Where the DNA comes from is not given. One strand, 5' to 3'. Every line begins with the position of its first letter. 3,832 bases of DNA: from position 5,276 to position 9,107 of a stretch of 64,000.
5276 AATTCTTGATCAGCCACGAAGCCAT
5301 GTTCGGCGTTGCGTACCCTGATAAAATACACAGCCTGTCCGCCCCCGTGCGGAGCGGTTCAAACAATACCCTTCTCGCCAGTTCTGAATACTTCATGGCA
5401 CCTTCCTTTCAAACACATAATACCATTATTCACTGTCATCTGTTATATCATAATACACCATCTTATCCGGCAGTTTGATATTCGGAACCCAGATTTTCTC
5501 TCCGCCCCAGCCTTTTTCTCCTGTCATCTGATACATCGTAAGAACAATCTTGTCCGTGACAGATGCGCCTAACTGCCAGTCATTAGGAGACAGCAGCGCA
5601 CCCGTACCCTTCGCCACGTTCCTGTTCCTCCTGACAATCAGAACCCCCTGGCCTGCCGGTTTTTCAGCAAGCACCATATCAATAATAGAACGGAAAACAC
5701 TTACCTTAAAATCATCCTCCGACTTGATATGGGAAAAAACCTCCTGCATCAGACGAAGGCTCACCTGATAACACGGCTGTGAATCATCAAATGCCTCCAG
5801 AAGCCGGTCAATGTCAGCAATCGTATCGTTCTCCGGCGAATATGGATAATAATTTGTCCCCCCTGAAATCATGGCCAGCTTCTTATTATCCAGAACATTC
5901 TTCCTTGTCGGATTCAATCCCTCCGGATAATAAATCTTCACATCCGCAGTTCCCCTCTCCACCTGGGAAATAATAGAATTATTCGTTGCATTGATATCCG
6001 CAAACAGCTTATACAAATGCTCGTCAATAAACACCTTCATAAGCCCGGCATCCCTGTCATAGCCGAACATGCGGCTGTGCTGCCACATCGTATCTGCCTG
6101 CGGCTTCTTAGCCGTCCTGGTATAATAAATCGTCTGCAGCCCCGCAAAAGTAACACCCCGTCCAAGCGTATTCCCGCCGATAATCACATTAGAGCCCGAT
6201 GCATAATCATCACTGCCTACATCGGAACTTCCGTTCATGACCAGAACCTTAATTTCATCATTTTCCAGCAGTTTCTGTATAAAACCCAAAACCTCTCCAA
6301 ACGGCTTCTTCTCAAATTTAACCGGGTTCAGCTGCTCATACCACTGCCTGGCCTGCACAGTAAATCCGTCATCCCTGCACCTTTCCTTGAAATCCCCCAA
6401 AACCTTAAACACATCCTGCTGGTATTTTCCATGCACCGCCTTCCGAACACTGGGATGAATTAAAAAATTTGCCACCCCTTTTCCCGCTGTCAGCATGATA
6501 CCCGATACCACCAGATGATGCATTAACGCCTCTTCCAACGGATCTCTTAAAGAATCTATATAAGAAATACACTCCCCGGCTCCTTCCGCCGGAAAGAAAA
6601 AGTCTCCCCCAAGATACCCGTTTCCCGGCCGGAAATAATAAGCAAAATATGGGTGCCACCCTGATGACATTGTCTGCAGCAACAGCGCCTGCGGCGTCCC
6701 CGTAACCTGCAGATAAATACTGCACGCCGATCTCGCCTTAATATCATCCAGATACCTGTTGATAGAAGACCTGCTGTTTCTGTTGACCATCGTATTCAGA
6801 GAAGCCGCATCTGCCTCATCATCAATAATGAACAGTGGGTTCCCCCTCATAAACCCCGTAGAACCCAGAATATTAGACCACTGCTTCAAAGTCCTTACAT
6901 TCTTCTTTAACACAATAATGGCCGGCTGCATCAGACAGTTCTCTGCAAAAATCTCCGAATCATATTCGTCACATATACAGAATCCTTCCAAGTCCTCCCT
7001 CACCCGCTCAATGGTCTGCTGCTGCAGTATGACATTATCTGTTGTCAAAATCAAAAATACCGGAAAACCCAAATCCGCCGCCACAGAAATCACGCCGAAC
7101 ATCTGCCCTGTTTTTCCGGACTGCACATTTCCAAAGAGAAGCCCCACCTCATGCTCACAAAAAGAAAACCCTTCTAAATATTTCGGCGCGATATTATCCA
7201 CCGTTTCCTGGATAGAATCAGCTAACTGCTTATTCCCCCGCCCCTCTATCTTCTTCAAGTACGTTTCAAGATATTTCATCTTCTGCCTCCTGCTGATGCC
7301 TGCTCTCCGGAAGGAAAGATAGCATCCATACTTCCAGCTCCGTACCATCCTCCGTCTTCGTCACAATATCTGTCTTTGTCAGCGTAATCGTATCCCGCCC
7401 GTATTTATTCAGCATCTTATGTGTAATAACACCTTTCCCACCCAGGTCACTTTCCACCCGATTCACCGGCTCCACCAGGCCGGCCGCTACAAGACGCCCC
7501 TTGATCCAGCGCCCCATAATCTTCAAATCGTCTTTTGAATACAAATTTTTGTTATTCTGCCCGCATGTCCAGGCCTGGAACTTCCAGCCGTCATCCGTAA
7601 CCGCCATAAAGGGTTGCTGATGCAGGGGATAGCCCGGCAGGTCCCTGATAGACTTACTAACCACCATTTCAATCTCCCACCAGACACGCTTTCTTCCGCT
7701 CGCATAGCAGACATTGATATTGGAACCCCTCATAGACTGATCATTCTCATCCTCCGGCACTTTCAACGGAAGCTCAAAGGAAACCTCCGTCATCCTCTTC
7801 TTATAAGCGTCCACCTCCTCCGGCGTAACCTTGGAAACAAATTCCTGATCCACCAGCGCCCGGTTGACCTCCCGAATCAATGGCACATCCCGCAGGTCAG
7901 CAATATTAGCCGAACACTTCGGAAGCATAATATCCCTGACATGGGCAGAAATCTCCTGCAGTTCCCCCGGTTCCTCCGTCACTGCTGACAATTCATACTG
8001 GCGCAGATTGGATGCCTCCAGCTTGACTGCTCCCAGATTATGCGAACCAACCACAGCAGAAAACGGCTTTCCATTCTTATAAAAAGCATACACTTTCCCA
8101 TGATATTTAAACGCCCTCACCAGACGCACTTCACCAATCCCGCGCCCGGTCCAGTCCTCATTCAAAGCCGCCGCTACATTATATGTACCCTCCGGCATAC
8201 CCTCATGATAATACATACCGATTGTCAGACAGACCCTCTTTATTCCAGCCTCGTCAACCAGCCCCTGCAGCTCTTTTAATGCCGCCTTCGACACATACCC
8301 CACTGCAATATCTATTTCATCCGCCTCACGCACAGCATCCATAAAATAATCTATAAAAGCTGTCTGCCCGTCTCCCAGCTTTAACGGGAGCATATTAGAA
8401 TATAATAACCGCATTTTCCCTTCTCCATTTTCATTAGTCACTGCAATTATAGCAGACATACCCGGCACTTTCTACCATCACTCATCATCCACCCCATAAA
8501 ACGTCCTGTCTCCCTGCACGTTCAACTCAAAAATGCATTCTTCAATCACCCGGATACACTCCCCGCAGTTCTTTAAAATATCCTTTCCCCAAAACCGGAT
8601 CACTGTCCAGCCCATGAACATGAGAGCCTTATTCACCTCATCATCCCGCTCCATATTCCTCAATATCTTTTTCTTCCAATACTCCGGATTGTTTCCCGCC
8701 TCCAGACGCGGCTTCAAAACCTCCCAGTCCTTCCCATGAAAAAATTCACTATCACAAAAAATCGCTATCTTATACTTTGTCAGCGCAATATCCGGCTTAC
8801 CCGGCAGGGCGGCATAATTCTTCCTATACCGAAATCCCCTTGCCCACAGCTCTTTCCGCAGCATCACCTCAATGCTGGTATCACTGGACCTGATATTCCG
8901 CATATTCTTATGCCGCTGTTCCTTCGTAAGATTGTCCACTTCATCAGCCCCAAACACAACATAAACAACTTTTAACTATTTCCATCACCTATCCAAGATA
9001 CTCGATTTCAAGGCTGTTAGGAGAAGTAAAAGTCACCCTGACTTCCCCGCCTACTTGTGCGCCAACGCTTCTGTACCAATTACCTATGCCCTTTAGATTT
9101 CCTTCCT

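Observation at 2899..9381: Seven-gene restriction/defence island with a CglI/NgoAVII-type core (PLD nuclease + Z1 ATPase + C5 methylase) plus extra parts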

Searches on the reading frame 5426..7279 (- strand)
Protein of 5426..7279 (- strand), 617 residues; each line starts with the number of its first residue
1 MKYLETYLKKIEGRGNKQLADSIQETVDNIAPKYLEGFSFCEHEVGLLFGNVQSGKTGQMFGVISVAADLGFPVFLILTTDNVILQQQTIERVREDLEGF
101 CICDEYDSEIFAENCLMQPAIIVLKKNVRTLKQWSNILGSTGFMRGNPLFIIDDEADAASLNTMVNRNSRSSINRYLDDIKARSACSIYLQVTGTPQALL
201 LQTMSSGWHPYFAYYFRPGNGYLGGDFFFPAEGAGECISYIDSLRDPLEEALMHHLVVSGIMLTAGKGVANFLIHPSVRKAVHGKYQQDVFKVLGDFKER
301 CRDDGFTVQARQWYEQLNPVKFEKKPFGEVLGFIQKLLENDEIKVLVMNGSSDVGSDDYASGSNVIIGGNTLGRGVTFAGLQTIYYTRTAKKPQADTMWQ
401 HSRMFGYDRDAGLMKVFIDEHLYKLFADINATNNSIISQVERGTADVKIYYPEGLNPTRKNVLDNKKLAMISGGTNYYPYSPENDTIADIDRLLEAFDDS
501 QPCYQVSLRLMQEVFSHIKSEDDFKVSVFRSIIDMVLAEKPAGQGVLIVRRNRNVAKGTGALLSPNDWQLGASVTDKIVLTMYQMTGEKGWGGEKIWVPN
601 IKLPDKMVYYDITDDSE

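Call 3: search_protein_families(library=pfam, proteins=[window:5426-7279:-], max_evalue=0.01)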
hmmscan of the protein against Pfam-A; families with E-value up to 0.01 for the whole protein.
window:5426-7279:- (617 aa): 1 family
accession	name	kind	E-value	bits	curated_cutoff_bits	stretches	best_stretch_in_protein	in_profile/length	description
PF10593.14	Z1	-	2.1e-25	90.1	25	1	248-442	2-206/228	Z1 domain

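Call 4: search_protein_families(library=ncbifam, proteins=[window:5426-7279:-], max_evalue=0.01)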
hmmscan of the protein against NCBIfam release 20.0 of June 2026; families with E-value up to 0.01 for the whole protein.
window:5426-7279:- (617 aa): 1 family
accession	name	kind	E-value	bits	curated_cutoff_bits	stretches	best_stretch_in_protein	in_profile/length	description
NF041933.1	MzaC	equivalog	4.8e-18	64.5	1500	2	321-431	525-635/806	MZA anti-phage system associated Z1 domain-containing protein MzaC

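Call 5: search_protein_families(library=padloc, proteins=[window:5426-7279:-], max_evalue=0.01)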
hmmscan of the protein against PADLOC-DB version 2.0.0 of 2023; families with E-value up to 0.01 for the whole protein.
window:5426-7279:- (617 aa): 2 families
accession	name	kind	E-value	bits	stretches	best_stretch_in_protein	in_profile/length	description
PDLC03202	Helicase_II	-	5.9e-253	838.8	1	1-612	1-619/621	Type II helicase domain protein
PDLC02205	MzaC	-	1.5e-14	50.9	2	335-432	544-641/952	-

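Call 33: search_solved_structures(query=window:5426-7279:-, max_evalue=0.01, show_alignments=1)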
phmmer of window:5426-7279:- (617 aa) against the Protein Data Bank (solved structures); distinct sequences matched with E-value up to 0.01: 1.
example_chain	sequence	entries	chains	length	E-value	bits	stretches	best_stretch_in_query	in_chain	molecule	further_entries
6f1s_A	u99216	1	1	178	4.6e-18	68.2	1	457-610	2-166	CglIIR protein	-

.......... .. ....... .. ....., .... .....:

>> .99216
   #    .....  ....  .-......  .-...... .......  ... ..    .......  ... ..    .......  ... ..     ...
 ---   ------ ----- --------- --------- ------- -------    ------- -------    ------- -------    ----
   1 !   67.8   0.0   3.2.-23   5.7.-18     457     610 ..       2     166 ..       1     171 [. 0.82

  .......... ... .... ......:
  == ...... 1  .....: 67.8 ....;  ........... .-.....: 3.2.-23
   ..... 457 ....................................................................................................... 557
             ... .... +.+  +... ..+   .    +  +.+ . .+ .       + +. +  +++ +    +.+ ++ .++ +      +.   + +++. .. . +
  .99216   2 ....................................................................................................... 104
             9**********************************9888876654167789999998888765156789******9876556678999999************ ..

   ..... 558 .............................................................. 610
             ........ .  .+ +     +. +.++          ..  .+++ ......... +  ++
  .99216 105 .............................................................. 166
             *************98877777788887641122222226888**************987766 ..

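Call 42: find_related_loci(query=A2, collection=genome_contigs, flank=8000)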
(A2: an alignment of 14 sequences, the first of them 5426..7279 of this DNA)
Query A2 (617 aa) in genome_contigs; peptide patterns used: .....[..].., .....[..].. (x = any residue, [..] = any of these).
600 stretches matched a pattern (row limit reached: there are more); 489 encode a relative of the query (tblastn E <= 1e-3); the best 80 are kept; 79 distinct loci.
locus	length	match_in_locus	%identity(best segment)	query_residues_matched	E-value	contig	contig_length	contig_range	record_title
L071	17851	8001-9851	90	1-617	0e+0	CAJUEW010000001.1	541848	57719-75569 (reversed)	MAG TPA_asm: uncultured Lachnospiraceae bacterium isolate MGBC129972 genome assembly, contig: MGBC129972.1, whole genome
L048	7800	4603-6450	69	1-617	0e+0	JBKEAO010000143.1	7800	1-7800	MAG: Anaerocolumna sp. isolate VLC_096 c_000003176880, whole genome shotgun sequence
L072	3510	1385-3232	64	1-617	0e+0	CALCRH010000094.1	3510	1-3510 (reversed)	MAG TPA_asm: uncultured Clostridia bacterium isolate SRR6425769_bin.65_CONCOCT_v1.1_MAG genome assembly, contig: ERZ1767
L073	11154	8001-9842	65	1-615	0e+0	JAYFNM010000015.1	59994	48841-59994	MAG: Oscillospiraceae bacterium isolate 3L_19 c_3L_000000128800, whole genome shotgun sequence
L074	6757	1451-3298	64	1-617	0e+0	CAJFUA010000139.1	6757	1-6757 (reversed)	uncultured Eubacterium sp. isolate Coassembly_mag_25 genome assembly, contig: MAGpy_11413_min2k_bin_25_fak87_613646, who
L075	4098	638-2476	63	1-614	0e+0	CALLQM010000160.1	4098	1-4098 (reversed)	MAG TPA_asm: uncultured Clostridia bacterium isolate SRR6713635_bin.11_CONCOCT_v1.1_MAG genome assembly, contig: ERZ7949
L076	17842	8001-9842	64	1-615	0e+0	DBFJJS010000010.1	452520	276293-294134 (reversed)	MAG TPA_asm: Candidatus Faeciplasma sp. isolate MAG8132 contig10, whole genome shotgun sequence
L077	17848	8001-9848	64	1-617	0e+0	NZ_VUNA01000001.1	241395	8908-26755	Mogibacterium kristiansenii strain WCA-MUC-591-APC-4B seq1, whole genome shotgun sequence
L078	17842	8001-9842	63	1-615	0e+0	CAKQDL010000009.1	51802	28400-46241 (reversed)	MAG: uncultured Peptococcaceae bacterium isolate REFINED_METABAT215_TOP10_CONTIGS_1500_ASSEMBLY_K77_MERGED__Hadza_PheChl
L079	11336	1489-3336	63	1-617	0e+0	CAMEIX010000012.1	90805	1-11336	MAG: uncultured Lachnospiraceae bacterium isolate SRR15057922_bin.30_metaWRAP_v1.3_MAG genome assembly, contig: ERZ10407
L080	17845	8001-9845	63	1-616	0e+0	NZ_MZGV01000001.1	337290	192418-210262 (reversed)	Clostridium oryzae strain DSM 28571 CLORY_contig000001, whole genome shotgun sequence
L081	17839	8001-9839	64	1-617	0e+0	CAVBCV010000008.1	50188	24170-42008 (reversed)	Lachnospiraceae bacterium isolate H07603-L1_cleanbin_000017 genome assembly, contig: Spades_H07603-L1_contig_397, whole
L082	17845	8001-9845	63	1-616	0e+0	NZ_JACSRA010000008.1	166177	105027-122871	Clostridium cibarium strain Sa3CVN1 NODE_8_length_166177_cov_57.470361, whole genome shotgun sequence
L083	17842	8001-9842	63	1-615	0e+0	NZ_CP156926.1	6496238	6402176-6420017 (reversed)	Sporomusa aerivorans strain DSM 13326 chromosome, complete genome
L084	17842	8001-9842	63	1-615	0e+0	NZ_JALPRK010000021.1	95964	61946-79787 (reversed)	Paenibacillus mellifer strain MBLB2552 21, whole genome shotgun sequence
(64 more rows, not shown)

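Call 77: search_dna_similar(query=window:5426-7279:-, collection=plasmids, mode=protein, max_rows=15)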
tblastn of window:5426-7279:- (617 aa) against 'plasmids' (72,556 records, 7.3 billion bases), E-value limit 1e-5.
Records with a match: 31; places in all: 34; records where one place covers at least 80% of the query: 16.
Best place of each record, by identity: <60% 31.
By first word of the organism name: Lactiplantibacillus 4; Rhizobium 3; Pediococcus 2; Levilactobacillus 2; Neisseria 2; Lentilactobacillus 1; Latilactobacillus 1; Mucilaginibacter 1; Psychrobacter 1; Nostoc 1; and 13 more.
By predicted mobility (MOB-suite, as given by PLSDB): conjugative 13; non-mobilizable 12; mobilizable 6.
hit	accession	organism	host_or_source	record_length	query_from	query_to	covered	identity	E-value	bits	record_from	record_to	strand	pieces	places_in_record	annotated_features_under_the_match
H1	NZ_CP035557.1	Lactiplantibacillus plantarum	cell culture,food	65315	1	617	100%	47.4%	0e+0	591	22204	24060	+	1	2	Z1 domain-containing protein | restriction endonuclease PLD domain-containing protein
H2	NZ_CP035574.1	Lactiplantibacillus plantarum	cell culture,food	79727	1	610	99%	47.7%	7e-160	591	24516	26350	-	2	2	Z1 domain-containing protein | hypothetical protein | restriction endonuclease PLD domain-containing protein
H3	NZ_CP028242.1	Lactiplantibacillus plantarum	cell culture,young radish kimchi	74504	1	614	100%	47.3%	0e+0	588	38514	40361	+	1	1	Z1 domain-containing protein | restriction endonuclease PLD domain-containing protein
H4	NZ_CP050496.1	Lentilactobacillus parabuchneri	Single cell,Makgeolli (Korean ...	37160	1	614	100%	47.3%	0e+0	586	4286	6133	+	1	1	Z1 domain-containing protein | restriction endonuclease PLD domain-containing protein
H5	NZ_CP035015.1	Lactiplantibacillus plantarum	Tibet kefir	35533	1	612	99%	47.3%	0e+0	587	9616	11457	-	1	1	Z1 domain-containing protein | restriction endonuclease PLD domain-containing protein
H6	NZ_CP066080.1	Pediococcus pentosaceus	-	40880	1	614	100%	47.0%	0e+0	587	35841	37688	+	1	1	Z1 domain-containing protein | restriction endonuclease PLD domain-containing protein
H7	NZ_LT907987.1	Latilactobacillus sakei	-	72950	1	612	99%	47.0%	0e+0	587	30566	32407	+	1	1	Z1 domain-containing protein | restriction endonuclease PLD domain-containing protein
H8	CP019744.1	Levilactobacillus brevis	cell culture,wheat beer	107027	1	612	99%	47.0%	0e+0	585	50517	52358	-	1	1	helicase | hypothetical protein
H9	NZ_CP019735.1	Levilactobacillus brevis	cell culture,wheat beer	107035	1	612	99%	47.0%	0e+0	585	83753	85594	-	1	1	Z1 domain-containing protein | restriction endonuclease PLD domain-containing protein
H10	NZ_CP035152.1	Pediococcus acidilactici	cell culture,food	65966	1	610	99%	47.0%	0e+0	583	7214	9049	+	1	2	Z1 domain-containing protein | restriction endonuclease PLD domain-containing protein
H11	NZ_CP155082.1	Mucilaginibacter sp. PAMB04274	Malus domestica,cell culture,leaf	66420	1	614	100%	41.3%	6e-159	512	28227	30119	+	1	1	Z1 domain-containing protein | restriction endonuclease PLD domain-containing protein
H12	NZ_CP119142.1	Neisseria gonorrhoeae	Homo sapiens,whole organism,synovial ...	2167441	4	610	98%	37.1%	8e-128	422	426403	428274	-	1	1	none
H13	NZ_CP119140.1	Neisseria gonorrhoeae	Homo sapiens,whole organism,blood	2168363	4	610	98%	37.1%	8e-128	422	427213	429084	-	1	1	none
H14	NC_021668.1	Psychrobacter sp. G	-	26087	1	611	99%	35.3%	3e-119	397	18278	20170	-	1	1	Z1 domain-containing protein | restriction endonuclease PLD domain-containing protein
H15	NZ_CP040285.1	Nostoc sp. C057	Phaeoceros,pure culture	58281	45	617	93%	28.0%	3e-53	204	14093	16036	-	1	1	Z1 domain-containing protein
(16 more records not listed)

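Call 79: get_annotated_region(hit=H12, flank=4000)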
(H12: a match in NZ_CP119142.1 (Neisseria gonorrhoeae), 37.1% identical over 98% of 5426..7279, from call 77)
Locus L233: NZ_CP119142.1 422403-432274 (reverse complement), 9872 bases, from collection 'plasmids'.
description: Neisseria gonorrhoeae strain 2022NG-0032 plasmid p2022NG-0032_1, complete sequence
organism: Neisseria gonorrhoeae (NCBI taxid 485)
taxonomy: Bacteria; Pseudomonadota; Betaproteobacteria; Neisseriales; Neisseriaceae; Neisseria; Neisseria gonorrhoeae
host: -; source: Homo sapiens,whole organism,synovial fluid; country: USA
typing (MOB-suite, as given by PLSDB): non-mobilizable
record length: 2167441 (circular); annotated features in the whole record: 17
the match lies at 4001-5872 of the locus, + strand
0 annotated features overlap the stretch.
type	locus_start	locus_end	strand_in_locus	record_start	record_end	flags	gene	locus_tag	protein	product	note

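Call 81: get_annotated_region(hit=H1, flank=4000)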
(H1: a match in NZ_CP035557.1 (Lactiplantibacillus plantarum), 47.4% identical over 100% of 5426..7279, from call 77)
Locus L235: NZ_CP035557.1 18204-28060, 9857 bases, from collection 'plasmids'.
description: Lactiplantibacillus plantarum strain SRCM103297 plasmid unnamed1
organism: Lactiplantibacillus plantarum (NCBI taxid 1590)
taxonomy: Bacteria; Bacillota; Bacilli; Lactobacillales; Lactobacillaceae; Lactiplantibacillus; Lactiplantibacillus plantarum
host: -; source: cell culture,food; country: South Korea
typing (MOB-suite, as given by PLSDB): conjugative; relaxase MOBQ,MOBQ; mating-pair formation MPF_T
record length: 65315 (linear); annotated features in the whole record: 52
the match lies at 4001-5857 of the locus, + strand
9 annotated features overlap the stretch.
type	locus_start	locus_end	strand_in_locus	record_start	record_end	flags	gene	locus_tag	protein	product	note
CDS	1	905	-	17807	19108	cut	-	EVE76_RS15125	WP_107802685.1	Y-family DNA polymerase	-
CDS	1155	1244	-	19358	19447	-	-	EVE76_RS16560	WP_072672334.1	putative holin-like toxin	-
CDS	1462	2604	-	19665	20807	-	dcm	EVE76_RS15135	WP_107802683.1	DNA (cytosine-5-)-methyltransferase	GO:0006304 - DNA modification [Evidence IEA]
CDS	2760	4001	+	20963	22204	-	-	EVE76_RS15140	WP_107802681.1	restriction endonuclease PLD domain-containing protein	-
CDS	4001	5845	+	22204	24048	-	-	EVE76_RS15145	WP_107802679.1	Z1 domain-containing protein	-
CDS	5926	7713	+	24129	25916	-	-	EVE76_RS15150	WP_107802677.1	DUF262 domain-containing protein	-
CDS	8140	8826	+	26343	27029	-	-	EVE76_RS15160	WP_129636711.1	IS6 family transposase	-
CDS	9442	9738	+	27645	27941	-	-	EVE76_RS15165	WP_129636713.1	hypothetical protein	-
CDS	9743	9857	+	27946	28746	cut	-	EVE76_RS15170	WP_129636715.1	hypothetical protein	-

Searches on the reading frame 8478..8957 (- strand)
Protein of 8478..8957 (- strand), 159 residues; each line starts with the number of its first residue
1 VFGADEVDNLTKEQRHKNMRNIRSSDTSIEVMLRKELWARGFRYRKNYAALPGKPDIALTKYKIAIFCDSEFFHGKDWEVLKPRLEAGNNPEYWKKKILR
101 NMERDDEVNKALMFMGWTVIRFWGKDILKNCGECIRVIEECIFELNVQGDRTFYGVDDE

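Call 3: search_protein_families(library=pfam, proteins=[window:8478-8957:-], max_evalue=0.01)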
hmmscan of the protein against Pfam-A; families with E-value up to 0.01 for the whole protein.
window:8478-8957:- (159 aa): 3 families
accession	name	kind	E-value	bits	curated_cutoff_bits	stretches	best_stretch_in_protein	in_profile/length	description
PF03852.21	Vsr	-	6.2e-29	100.1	27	1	8-79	2-73/74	DNA mismatch endonuclease Vsr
PF18741.7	MTES_1575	-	1.3e-05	25.6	38.2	0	100-139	54-93/96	REase_MTES_1575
PF04480.18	DUF559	-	4.8e-05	23.6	20.6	1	102-140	68-106/109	Protein of unknown function (DUF559)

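Call 4: search_protein_families(library=ncbifam, proteins=[window:8478-8957:-], max_evalue=0.01)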
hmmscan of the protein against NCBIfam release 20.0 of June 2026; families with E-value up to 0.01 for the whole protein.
window:8478-8957:- (159 aa): 1 family
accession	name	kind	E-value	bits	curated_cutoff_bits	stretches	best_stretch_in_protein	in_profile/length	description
TIGR00632.1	vsr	subfamily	3.5e-37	127.3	97.85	1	8-126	3-119/119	DNA mismatch endonuclease Vsr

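Call 5: search_protein_families(library=padloc, proteins=[window:8478-8957:-], max_evalue=0.01)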
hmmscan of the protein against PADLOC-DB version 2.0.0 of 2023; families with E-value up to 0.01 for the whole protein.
window:8478-8957:- (159 aa): 1 family
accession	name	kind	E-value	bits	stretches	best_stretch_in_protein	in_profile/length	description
PDLC03397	Vsr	-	4.6e-18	63.8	1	10-124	5-116/156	Type II nicking endonuclease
